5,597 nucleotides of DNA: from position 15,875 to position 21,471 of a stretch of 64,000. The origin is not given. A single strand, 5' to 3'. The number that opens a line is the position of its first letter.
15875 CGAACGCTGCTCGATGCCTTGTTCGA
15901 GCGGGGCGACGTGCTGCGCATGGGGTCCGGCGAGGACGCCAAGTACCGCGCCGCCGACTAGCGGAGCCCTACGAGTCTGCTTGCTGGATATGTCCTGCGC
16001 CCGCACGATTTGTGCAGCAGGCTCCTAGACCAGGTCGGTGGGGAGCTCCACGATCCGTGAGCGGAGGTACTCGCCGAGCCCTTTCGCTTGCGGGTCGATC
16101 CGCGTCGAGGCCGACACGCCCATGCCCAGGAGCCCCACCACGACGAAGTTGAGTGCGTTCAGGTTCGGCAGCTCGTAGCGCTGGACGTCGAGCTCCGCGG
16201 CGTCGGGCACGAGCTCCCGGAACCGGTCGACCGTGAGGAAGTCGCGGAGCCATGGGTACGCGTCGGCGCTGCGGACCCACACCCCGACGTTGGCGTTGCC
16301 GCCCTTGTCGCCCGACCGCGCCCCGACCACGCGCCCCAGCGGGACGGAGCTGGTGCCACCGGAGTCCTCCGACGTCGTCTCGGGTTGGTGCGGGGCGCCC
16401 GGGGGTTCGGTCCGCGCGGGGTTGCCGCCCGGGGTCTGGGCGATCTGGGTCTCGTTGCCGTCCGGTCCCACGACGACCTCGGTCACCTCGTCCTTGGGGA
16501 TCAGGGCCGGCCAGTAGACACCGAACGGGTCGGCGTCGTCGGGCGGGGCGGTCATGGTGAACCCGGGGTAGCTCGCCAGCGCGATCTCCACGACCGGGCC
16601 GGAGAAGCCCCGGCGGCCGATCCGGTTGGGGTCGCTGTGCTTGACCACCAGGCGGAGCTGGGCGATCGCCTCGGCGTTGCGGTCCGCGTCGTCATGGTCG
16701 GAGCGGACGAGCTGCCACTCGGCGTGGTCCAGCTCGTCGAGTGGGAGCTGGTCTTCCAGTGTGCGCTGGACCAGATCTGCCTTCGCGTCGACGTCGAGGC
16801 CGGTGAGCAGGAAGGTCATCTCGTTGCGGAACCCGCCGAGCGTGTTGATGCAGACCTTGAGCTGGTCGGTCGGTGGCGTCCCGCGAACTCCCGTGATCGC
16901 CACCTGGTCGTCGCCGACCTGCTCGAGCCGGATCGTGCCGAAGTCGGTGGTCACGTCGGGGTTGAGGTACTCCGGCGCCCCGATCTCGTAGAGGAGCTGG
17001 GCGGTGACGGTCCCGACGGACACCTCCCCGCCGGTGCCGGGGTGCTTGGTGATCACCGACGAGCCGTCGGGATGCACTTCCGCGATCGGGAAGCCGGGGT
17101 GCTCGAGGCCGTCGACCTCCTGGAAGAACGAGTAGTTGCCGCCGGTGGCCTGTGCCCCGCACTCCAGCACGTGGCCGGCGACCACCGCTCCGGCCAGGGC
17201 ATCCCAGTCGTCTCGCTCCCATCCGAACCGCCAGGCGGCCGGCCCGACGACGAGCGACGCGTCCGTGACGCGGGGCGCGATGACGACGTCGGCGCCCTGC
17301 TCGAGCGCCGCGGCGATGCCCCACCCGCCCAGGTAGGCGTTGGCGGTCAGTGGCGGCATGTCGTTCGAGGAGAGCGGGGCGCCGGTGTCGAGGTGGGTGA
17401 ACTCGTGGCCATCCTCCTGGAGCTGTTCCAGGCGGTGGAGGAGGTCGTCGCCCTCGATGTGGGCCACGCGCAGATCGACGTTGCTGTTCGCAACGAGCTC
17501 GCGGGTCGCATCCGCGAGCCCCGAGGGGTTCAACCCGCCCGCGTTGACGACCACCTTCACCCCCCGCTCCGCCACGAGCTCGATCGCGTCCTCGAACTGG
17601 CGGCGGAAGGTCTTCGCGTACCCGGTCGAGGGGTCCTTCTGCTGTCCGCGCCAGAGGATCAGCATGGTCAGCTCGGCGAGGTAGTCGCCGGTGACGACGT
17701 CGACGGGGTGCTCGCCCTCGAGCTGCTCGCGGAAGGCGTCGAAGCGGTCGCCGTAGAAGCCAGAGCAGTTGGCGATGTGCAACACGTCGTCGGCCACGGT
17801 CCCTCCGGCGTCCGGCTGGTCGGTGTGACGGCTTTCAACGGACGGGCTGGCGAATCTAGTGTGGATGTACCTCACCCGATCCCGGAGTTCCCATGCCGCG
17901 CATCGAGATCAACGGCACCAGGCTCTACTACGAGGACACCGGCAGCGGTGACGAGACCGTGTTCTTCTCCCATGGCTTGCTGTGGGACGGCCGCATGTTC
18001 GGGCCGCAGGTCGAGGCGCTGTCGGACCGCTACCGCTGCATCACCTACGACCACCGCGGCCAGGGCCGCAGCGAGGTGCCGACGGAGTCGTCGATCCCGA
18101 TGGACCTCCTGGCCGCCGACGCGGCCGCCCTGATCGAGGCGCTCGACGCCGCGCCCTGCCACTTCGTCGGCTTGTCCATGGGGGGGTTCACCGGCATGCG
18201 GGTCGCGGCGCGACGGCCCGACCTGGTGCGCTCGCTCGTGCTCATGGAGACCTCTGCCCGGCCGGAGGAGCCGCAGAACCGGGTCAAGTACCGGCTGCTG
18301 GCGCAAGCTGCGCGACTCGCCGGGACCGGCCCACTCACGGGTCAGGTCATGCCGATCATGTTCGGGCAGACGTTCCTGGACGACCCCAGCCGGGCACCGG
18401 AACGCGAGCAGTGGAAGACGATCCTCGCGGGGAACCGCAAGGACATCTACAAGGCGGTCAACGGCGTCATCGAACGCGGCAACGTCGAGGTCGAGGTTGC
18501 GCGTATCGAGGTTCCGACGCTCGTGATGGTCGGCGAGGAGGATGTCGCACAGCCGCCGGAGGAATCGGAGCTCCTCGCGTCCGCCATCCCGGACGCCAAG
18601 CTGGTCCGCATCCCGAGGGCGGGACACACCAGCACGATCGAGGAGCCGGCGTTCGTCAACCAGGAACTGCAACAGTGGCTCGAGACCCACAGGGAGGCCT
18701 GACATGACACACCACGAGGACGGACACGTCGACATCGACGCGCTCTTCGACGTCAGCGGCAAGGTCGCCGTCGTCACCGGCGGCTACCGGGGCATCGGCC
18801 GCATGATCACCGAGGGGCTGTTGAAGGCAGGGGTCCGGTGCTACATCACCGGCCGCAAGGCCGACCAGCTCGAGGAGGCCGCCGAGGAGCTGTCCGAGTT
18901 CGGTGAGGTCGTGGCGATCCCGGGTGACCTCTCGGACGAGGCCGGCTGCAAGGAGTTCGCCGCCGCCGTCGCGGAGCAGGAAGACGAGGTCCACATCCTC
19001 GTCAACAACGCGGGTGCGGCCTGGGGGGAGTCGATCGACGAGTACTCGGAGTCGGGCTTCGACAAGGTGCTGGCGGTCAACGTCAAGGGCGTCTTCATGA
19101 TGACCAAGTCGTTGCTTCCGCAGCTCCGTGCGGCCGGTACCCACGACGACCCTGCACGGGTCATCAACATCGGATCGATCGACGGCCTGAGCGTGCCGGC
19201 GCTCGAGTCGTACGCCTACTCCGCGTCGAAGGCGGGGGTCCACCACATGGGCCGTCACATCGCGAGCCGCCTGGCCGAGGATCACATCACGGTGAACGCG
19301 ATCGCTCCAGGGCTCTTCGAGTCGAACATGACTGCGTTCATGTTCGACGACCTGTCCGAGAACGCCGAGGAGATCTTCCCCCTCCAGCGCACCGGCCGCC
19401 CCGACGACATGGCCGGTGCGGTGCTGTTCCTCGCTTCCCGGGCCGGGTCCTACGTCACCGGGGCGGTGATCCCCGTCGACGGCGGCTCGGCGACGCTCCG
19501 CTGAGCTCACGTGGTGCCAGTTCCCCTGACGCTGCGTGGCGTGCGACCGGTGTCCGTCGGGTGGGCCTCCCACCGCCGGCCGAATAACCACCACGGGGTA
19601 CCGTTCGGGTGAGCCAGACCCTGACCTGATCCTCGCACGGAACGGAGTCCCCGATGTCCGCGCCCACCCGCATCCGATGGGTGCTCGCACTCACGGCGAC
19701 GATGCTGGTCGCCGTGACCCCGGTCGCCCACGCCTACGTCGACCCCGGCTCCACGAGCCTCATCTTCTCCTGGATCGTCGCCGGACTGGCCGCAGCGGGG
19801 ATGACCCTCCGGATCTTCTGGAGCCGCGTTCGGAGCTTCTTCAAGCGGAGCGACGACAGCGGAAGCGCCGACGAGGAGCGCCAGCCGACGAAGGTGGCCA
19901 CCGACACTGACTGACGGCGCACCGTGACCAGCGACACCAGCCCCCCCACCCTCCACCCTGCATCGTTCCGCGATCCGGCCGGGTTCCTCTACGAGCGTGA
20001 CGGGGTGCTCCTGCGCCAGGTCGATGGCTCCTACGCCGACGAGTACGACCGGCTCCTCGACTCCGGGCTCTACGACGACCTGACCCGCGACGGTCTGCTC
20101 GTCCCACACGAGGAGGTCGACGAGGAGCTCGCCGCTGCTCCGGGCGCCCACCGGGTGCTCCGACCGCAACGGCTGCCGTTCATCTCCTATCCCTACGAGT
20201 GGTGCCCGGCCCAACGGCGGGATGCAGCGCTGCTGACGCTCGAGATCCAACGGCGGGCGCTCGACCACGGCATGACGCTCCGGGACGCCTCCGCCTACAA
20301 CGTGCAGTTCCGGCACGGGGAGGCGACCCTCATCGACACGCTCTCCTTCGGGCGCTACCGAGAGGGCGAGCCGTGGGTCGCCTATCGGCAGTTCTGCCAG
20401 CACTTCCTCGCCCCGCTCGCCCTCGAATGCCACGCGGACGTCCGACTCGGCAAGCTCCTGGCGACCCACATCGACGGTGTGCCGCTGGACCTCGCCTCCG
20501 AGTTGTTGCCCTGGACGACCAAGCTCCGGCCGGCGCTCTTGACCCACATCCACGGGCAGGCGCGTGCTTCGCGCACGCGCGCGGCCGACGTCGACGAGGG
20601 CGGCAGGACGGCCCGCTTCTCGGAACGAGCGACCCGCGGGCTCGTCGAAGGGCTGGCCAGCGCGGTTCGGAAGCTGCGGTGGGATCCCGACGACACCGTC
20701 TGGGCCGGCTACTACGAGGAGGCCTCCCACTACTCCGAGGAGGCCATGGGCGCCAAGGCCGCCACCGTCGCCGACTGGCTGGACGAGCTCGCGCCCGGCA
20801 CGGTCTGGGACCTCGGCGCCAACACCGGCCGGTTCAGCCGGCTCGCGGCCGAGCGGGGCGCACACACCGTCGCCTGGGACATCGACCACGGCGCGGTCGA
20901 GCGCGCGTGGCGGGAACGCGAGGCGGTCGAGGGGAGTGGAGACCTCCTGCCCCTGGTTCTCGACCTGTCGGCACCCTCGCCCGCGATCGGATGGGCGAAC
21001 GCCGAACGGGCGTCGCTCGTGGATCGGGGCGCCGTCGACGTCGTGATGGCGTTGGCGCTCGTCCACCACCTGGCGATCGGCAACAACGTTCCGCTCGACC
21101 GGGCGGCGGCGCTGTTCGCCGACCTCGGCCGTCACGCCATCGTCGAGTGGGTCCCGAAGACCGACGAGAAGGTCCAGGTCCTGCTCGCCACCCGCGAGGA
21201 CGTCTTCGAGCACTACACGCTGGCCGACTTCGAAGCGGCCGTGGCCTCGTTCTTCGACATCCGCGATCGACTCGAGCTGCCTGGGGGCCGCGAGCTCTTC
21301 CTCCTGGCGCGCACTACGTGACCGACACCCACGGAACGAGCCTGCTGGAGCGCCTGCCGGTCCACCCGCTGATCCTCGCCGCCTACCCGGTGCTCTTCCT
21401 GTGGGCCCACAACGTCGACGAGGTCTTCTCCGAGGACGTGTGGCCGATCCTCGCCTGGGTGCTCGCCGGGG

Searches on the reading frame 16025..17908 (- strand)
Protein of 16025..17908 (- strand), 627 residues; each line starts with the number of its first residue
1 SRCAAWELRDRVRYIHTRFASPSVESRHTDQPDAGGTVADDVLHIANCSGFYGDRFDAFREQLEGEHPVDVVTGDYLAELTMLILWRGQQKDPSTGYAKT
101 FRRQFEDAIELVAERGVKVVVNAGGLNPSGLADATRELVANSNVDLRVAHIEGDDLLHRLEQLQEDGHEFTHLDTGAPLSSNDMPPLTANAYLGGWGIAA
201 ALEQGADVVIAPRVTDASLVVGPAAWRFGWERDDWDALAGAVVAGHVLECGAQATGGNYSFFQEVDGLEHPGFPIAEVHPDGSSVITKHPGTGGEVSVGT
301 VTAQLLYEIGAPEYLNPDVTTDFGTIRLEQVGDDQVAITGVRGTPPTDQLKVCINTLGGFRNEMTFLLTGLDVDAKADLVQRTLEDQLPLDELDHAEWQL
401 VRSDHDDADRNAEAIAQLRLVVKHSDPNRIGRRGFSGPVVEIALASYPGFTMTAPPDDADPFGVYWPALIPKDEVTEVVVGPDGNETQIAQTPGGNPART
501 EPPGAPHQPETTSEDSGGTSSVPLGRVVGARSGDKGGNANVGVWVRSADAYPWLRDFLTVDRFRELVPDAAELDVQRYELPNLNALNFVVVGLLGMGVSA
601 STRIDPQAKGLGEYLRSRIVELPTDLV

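Call 13: search_protein_families(library=pfam, proteins=[window:16025-17908:-], max_evalue=0.001)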
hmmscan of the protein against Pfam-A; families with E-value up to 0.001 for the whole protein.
window:16025-17908:- (627 aa): 2 families
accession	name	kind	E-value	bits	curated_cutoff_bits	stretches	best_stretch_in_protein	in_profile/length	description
PF07287.17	AtuA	-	9.3e-165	549.1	22.8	1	44-479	2-435/437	Acyclic terpene utilisation family protein AtuA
PF23544.1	AtuA_ferredoxin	-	1.8e-19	70.5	27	1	523-617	2-109/113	AtuA ferredoxin-like domain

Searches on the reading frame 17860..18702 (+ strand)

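Call 13: search_protein_families(library=pfam, proteins=[window:17860-18702:+], max_evalue=0.001)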
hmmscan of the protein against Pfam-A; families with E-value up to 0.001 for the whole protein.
window:17860-18702:+ (280 aa): 5 families
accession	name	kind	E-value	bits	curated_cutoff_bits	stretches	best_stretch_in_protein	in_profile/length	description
PF00561.26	Abhydrolase_1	-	2.7e-29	103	25.8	1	33-263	2-245/245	alpha/beta hydrolase fold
PF12697.13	Abhydrolase_6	-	2.3e-22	81.2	26.3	1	34-268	1-216/217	Alpha/beta hydrolase family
PF12146.15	Hydrolase_4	-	1.2e-18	67.7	27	1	31-261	4-237/239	Serine aminopeptidase, S33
PF08386.16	Abhydrolase_4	-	9.7e-06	26.1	21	1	211-276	28-93/103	TAP-like protein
PF03096.20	Ndr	-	2.4e-05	23.7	23.3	1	72-272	72-274/283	Ndr family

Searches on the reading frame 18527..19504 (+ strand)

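Call 13: search_protein_families(library=pfam, proteins=[window:18527-19504:+], max_evalue=0.001)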
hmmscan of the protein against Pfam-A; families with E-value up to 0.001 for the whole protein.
window:18527-19504:+ (325 aa): 3 families
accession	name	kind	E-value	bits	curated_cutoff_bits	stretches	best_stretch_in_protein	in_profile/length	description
PF13561.12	adh_short_C2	-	2.3e-51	175.1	27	1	88-320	6-234/236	Enoyl-(Acyl carrier protein) reductase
PF00106.31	adh_short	-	1.4e-48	165.4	26.6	1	79-273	1-191/195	short chain dehydrogenase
PF08659.16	KR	-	2.5e-10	41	22.6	1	82-195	4-122/180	KR domain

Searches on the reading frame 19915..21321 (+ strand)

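Call 13: search_protein_families(library=pfam, proteins=[window:19915-21321:+], max_evalue=0.001)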
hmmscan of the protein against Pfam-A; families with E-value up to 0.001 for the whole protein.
window:19915-21321:+ (468 aa): 4 families
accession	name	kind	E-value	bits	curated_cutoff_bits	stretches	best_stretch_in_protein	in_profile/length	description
PF08241.18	Methyltransf_11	-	6.2e-05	24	21.2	1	299-386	2-73/95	Methyltransferase domain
PF13489.12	Methyltransf_23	-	0.00015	22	27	1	285-447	9-145/164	Methyltransferase domain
PF13649.12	Methyltransf_25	-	0.00035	21.6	27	0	297-336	1-42/97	Methyltransferase domain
PF08242.18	Methyltransf_12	-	0.00066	20.8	30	0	299-390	2-79/98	Methyltransferase domain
